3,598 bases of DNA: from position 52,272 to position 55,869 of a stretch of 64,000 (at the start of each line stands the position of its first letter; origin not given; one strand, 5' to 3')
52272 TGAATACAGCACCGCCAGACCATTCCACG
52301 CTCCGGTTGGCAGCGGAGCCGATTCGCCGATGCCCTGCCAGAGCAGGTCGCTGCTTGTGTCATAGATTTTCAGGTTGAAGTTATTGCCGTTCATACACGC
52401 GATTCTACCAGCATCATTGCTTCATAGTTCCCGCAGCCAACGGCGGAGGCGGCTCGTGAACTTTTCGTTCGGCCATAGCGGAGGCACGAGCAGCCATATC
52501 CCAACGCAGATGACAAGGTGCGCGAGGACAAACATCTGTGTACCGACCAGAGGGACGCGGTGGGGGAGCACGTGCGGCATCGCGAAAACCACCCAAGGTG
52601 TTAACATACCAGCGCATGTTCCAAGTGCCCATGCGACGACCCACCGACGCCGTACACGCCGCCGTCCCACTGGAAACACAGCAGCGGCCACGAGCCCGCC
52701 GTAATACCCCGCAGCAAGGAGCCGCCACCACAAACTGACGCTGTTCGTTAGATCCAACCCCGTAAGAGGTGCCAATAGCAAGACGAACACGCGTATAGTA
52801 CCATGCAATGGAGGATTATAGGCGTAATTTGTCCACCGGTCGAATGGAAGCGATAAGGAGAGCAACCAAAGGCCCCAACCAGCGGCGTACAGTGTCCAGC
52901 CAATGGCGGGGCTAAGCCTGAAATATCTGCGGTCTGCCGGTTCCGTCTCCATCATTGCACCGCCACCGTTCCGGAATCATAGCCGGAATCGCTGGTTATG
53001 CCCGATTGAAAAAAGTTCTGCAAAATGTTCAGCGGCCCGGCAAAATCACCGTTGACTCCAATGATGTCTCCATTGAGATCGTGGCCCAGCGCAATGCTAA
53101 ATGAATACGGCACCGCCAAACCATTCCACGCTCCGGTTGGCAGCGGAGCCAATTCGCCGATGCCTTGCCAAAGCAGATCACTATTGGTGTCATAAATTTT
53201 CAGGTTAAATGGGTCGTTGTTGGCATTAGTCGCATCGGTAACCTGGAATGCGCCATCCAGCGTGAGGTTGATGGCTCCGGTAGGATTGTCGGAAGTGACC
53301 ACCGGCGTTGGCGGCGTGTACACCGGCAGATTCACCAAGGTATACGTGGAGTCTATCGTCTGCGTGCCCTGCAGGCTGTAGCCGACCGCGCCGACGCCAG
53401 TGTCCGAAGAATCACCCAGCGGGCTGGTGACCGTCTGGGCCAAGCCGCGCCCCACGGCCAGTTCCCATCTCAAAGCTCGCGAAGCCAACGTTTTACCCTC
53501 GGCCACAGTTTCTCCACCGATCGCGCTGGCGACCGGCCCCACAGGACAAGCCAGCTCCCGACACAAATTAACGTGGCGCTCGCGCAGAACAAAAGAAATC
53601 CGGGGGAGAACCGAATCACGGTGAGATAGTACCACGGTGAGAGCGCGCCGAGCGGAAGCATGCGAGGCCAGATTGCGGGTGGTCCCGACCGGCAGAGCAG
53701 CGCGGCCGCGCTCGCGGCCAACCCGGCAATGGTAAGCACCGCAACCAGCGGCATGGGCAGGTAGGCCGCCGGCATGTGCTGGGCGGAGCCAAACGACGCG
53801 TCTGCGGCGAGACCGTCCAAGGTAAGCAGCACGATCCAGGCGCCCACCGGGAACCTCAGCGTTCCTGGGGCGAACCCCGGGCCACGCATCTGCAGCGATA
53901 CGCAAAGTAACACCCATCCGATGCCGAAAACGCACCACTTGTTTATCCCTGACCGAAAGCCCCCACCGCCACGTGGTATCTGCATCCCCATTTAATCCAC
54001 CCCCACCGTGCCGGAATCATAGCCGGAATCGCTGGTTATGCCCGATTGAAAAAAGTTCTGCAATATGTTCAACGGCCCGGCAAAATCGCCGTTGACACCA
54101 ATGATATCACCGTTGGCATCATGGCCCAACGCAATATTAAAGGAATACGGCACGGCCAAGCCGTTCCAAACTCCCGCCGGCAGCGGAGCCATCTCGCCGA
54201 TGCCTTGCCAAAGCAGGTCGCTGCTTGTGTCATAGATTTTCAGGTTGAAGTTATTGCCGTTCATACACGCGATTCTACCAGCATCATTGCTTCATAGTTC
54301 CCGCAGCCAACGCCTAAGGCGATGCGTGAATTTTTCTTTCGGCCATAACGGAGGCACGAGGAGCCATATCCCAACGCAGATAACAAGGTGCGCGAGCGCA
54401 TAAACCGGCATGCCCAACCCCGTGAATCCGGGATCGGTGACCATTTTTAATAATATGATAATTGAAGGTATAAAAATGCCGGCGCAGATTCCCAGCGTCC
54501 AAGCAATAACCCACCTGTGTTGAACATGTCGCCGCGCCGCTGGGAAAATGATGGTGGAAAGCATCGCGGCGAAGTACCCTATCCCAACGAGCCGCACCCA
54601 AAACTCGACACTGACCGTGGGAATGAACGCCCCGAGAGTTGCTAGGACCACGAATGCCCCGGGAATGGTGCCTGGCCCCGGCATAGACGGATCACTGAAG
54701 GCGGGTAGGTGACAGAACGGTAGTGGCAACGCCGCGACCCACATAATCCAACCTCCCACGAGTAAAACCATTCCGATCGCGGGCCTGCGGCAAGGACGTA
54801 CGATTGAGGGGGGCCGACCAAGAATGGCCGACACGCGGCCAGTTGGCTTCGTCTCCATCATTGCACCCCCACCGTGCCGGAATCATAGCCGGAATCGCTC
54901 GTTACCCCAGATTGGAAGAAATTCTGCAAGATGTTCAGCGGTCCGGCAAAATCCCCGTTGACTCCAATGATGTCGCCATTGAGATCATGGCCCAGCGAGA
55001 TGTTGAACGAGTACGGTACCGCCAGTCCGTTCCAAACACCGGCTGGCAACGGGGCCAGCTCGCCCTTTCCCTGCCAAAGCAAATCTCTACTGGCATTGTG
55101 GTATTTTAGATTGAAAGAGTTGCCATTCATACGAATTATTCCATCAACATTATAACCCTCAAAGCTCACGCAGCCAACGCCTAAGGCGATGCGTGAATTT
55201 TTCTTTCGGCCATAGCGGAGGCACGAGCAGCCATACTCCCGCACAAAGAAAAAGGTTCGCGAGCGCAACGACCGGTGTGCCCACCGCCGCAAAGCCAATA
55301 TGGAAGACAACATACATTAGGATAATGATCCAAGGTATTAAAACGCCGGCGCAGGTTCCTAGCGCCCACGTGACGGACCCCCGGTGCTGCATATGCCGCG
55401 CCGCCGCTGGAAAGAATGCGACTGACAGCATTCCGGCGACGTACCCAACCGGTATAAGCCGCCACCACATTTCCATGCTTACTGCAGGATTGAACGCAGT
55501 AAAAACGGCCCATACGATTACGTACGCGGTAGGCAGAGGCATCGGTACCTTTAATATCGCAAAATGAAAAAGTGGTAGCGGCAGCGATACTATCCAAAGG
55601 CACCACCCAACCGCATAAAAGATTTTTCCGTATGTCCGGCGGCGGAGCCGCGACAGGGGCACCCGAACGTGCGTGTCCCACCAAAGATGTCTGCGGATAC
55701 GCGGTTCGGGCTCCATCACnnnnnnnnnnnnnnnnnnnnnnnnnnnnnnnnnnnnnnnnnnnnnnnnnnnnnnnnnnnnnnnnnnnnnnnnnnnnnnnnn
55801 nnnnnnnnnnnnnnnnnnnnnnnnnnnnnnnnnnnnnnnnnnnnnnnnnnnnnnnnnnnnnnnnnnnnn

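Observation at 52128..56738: Polycistronic tandem array of a ~90-aa domain gene followed by a 5-TM membrane gene, repeated 4-5 times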

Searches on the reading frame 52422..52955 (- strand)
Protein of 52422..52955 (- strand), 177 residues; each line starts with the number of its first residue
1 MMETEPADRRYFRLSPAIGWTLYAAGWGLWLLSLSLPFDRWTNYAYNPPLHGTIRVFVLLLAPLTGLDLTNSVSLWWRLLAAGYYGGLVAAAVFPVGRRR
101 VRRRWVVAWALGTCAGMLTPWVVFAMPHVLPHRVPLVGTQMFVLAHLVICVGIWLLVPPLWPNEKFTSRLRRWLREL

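Call 3: search_protein_families(library=pfam, max_evalue=1, proteins=[window:52422-52955:-])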
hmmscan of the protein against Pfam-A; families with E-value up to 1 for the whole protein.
window:52422-52955:- (177 aa): 1 family
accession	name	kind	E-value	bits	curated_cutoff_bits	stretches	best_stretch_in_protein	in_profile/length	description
PF05360.19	YiaAB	-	0.29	11.8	26.6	1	141-165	8-30/53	yiaA/B two helix domain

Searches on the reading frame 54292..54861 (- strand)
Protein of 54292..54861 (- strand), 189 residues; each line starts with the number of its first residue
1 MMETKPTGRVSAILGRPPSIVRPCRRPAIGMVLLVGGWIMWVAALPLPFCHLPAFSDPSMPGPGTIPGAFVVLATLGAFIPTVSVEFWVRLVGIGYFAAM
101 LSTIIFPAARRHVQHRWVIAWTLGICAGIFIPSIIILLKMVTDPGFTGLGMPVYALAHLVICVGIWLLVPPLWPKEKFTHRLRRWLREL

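Call 3: search_protein_families(library=pfam, max_evalue=1, proteins=[window:54292-54861:-])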
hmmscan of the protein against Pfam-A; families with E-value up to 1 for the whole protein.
window:54292-54861:- (189 aa): 0 families

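Call 8: find_homologous_proteins(query=window:54292-54861:-)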
Query window:54292-54861:- (189 aa): 7 proteins with E <= 0.001 among 214 candidates.
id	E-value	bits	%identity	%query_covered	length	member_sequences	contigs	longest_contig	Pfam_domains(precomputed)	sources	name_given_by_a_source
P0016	7.6e-116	403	96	99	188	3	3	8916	-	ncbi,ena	-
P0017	4.8e-66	241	73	79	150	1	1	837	-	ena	-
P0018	1.0e-45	174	54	87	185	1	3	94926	-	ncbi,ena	-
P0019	2.4e-44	170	46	100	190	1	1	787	-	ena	-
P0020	3.4e-43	166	48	87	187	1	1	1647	-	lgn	-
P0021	1.0e-36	145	44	100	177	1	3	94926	-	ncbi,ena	-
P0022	1.7e-31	128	42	86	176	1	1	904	-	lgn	-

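Call 36: predict_structure(alignment_id=A4)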
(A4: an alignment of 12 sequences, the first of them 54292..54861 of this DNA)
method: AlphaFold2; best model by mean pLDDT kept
length: 189 residues; sequences in the alignment: 12
mean_pLDDT: 66.2   pTM: 0.58
mean pLDDT of the five models: 66.2, 65.8, 65.3, 65.2, 62.9
residues with pLDDT >= 90: 19; 70-90: 72; 50-70: 37; < 50: 61
segments of 3 or more residues with pLDDT < 50: 1-22, 51-85, 175-178
pLDDT, mean of each block of 10 residues (from residue 1): 41 45 70 90 68 43 37 42 54 82 88 87 89 73 63 83 88 53 63
secondary structure, 60 per line:
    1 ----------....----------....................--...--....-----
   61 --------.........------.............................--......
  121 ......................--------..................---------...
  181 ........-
elements in order: H11-14 H25-44 H52-55 H69-77 H84-112 H115-142 H151-168 H178-188
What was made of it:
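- Checked: The AlphaFold2 model gives four confident helices, and my own positive-inside tally favours four TM helices with N and C termini inside (call 36).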

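Call 38: search_protein_families(library=ncbifam, max_evalue=0.1, proteins=[window:54292-54861:-])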
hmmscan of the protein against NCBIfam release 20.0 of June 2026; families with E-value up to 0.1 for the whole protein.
window:54292-54861:- (189 aa): 0 families

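Call 44: fold_search(model_id=the predicted structure, library=pdb)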
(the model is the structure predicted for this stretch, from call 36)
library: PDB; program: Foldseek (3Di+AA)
matches with E <= 10: 292; with E <= 0.001: 0
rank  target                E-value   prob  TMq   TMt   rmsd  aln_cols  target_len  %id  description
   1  9e0h_A                4.4e-01  0.80  0.35  0.41   8.9       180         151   17  De novo calcium channel heptamer, CalC6_3 with DHR extensions. Off target multimerization state (released 2025-10-01)
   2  6ob6_A                4.8e-01  0.14  0.19  0.11  18.7       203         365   15  Human equilibrative nucleoside transporter-1, S-(4-nitrobenzyl)-6-thioinosine bound, merohedrally twinned (released 2019-07-03)
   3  6bhp_A                5.9e-01  0.80  0.38  0.41   9.0       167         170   12  Crystal structure of the Chlamydomonas reinhardtii LCI1 channel (released 2018-11-07)
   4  8tzi                  8.7e-01  0.11  0.18  0.11  17.6       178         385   18  Human equilibrative nucleoside transporter-1, JH-ENT-01 bound (released 2024-08-28)
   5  6wvb                  1.1e+00  0.14  0.21  0.13  11.5       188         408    9  Takifugu rubripes VKOR-like with warfarin (released 2020-11-11)
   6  9fkn_A                1.1e+00  0.18  0.24  0.14  16.5       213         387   17  Human monocarboxylate transporter 8 bound to thyroxine (released 2025-05-21)
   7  5ker_B                1.2e+00  0.11  0.18  0.21  14.9       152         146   10  Deer mouse recombinant hemoglobin from high altitude species (released 2017-04-05)
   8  9az6_F                1.3e+00  0.35  0.32  0.32  12.2       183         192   12  F-actin-Talin(R13-DD) complex (released 2025-02-12)
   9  6ob6_B                1.3e+00  0.08  0.18  0.11  20.6       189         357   16  Human equilibrative nucleoside transporter-1, S-(4-nitrobenzyl)-6-thioinosine bound, merohedrally twinned (released 2019-07-03)
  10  6ob7                  1.5e+00  0.11  0.18  0.11  16.9       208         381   15  Human equilibrative nucleoside transporter-1, dilazep bound (released 2019-07-03)
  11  4oaa_A                1.6e+00  0.09  0.18  0.11  17.8       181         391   13  Crystal structure of E. coli lactose permease G46W,G262W bound to sugar (released 2014-01-29)
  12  1w92                  1.6e+00  0.08  0.18  0.21  14.7       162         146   12  The structure of carbomonoxy murine neuroglobin reveals a heme- sliding mechanism for affinity regulation (released 2004-11-02)
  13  7m1u_B                1.6e+00  0.08  0.16  0.12  22.9       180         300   14  Crystal structure of an archaeal CNNM, MtCorB, R235L mutant with C-terminal deletion (released 2021-06-16)
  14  6pe4_H                1.8e+00  0.12  0.22  0.25  10.6       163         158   12  Yeast Vo motor in complex with 1 VopQ molecule (released 2020-05-20)
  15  3ciu_A                2.1e+00  0.09  0.18  0.22  14.7       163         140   11  Site-Selective Glycosylation of Cysteine-93 beta on the Surface of Bovine Hemoglobin and its Application as a Novel Ox (released 2008-04-15)
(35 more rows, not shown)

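Call 63: search_solved_structures(query=A2, max_evalue=10)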
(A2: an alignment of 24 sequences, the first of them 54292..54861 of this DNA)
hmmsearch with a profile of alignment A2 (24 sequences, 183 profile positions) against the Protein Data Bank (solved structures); distinct sequences matched with E-value up to 10: 3.
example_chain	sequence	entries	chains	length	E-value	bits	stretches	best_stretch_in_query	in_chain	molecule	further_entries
8qag_A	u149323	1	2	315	0.053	16.6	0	23-46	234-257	sc-CC-6-95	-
9u9h_A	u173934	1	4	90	0.84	12.6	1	27-83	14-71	Virion membrane protein OPG140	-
7ro2_A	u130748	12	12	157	0.89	12.6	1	21-97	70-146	major capsid protein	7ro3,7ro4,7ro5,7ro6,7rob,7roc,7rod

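Call 70: find_encoding_contigs(protein=P0016, flank=9000, max_places=3)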
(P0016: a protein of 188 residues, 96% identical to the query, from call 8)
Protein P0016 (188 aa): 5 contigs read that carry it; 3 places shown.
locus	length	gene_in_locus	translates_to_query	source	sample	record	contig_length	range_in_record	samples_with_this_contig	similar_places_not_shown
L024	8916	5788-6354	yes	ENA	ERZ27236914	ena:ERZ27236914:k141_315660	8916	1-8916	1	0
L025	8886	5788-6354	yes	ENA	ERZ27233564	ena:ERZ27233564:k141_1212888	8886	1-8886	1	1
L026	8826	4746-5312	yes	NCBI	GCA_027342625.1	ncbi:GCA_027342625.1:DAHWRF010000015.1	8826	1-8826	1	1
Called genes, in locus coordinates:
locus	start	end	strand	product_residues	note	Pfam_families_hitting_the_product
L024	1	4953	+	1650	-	?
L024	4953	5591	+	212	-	-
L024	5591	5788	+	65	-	-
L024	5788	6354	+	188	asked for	-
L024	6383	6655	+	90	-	-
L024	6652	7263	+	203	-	-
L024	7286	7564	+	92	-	-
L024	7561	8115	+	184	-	-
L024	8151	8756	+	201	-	-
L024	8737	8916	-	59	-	?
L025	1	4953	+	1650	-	?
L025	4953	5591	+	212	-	-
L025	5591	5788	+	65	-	-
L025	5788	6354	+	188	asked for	-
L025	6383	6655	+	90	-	-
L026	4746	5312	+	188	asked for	-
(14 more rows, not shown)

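Call 71: find_encoding_contigs(protein=P0020, flank=3000, max_places=2)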
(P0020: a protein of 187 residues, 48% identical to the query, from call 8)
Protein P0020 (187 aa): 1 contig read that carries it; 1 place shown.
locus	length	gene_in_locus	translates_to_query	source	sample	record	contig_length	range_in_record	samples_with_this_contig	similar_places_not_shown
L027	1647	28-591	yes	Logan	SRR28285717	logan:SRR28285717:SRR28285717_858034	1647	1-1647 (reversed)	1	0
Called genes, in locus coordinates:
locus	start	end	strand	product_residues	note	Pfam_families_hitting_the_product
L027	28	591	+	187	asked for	-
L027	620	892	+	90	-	-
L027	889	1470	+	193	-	-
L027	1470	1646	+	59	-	?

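Call 77: find_related_loci(query=A4, collection=metagenome_contigs, flank=6000)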
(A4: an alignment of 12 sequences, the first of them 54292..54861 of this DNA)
Query A4 (189 aa) in metagenome_contigs; peptide patterns used: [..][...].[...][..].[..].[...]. (x = any residue, [..] = any of these).
78 stretches matched a pattern, but none encodes a relative of the query by tblastn (E <= 1e-3).

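Call 83: search_protein_families(library=pfam, max_evalue=0.01, proteins=[L024:1-4953:+])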
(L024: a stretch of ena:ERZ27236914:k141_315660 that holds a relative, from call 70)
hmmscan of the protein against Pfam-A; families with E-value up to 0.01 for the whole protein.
L024:1-4953:+ (1650 aa): 8 families
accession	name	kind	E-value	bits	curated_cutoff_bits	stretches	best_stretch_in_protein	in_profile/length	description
PF07081.18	DUF1349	-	5.6e-09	36.4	32.4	1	236-379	38-176/179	Protein of unknown function (DUF1349)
PF00041.27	fn3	-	8.1e-09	36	25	1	407-474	18-82/84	Fibronectin type III domain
PF24096.1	DUF7379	-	1.6e-05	25.4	33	1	1101-1155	71-119/191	Domain of unknown function (DUF7379)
PF16656.11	Pur_ac_phosph_N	-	1.7e-05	25.7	30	1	404-477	14-93/93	Purple acid Phosphatase, N-terminal domain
PF12697.13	Abhydrolase_6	-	0.004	18.3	26.3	1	1005-1166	1-113/217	Alpha/beta hydrolase family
PF16655.11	PhoD_N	-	0.0049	17.8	30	0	446-462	64-80/90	PhoD-like phosphatase, N-terminal domain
PF00561.26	Abhydrolase_1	-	0.0068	16.5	25.8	0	1100-1121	69-90/245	alpha/beta hydrolase fold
PF25059.1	FN3_DSCAM-DSCAML_C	-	0.009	16.8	39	0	418-468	23-72/89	DSCAM/DSCAML C-terminal Fn3-like domain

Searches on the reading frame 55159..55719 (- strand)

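Call 3: search_protein_families(library=pfam, max_evalue=1, proteins=[window:55159-55719:-])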
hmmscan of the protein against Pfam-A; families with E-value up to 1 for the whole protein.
window:55159-55719:- (186 aa): 1 family
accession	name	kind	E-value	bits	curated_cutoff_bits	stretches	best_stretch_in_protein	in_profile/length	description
PF15192.11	TMEM213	-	0.51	11.1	27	0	29-47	41-59/79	TMEM213 family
